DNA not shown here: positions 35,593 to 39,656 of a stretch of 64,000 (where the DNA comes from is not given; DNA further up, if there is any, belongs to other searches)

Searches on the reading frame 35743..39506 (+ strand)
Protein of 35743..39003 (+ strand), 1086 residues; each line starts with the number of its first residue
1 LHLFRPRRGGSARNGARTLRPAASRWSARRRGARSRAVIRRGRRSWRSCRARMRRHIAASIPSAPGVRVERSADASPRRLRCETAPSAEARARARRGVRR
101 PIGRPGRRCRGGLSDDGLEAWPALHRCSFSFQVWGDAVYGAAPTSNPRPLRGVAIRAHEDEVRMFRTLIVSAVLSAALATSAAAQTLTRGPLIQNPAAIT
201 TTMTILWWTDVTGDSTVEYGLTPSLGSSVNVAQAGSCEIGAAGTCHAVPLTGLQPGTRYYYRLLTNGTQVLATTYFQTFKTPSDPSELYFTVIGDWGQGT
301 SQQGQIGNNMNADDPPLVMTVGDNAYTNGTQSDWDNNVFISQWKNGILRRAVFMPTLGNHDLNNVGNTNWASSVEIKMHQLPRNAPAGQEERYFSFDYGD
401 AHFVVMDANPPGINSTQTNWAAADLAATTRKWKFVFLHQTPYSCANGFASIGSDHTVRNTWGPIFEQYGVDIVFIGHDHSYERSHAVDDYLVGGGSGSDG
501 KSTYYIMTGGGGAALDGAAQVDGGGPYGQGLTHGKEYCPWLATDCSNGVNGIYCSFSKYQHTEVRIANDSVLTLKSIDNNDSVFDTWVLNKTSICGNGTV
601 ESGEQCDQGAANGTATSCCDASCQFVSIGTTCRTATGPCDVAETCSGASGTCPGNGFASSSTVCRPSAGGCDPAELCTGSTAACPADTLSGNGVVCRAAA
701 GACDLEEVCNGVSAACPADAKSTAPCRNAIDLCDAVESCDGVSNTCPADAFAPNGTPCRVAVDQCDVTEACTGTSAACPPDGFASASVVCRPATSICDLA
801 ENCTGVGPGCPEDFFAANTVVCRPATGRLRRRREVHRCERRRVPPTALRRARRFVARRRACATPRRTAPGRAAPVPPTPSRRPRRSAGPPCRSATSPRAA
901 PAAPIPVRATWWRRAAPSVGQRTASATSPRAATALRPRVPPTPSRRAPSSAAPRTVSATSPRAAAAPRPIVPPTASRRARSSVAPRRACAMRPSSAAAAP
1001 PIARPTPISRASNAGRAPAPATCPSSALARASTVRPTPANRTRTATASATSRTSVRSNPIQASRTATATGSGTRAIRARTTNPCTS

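Call 7: search_protein_families(library=pfam, proteins=[window:35743-39003:+, window:36363-39506:+], max_evalue=0.001)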
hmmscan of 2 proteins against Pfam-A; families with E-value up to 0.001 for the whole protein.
window:35743-39003:+ (1086 aa): 3 families
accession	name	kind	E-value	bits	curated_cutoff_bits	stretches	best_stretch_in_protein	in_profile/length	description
PF00200.28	Disintegrin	-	3.4e-36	124.3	35.1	5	601-654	28-74/75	Disintegrin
PF00149.33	Metallophos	-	2.7e-10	41.4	21.5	1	290-481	3-191/191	Calcineurin-like phosphoesterase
PF16656.11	Pur_ac_phosph_N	-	3.3e-10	40.8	30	1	199-278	11-93/93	Purple acid Phosphatase, N-terminal domain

window:36363-39506:+ (1047 aa): 1 family
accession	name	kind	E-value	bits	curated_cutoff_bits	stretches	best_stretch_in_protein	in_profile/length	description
PF00200.28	Disintegrin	-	1.9e-31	109.1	35.1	5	736-767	44-75/75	Disintegrin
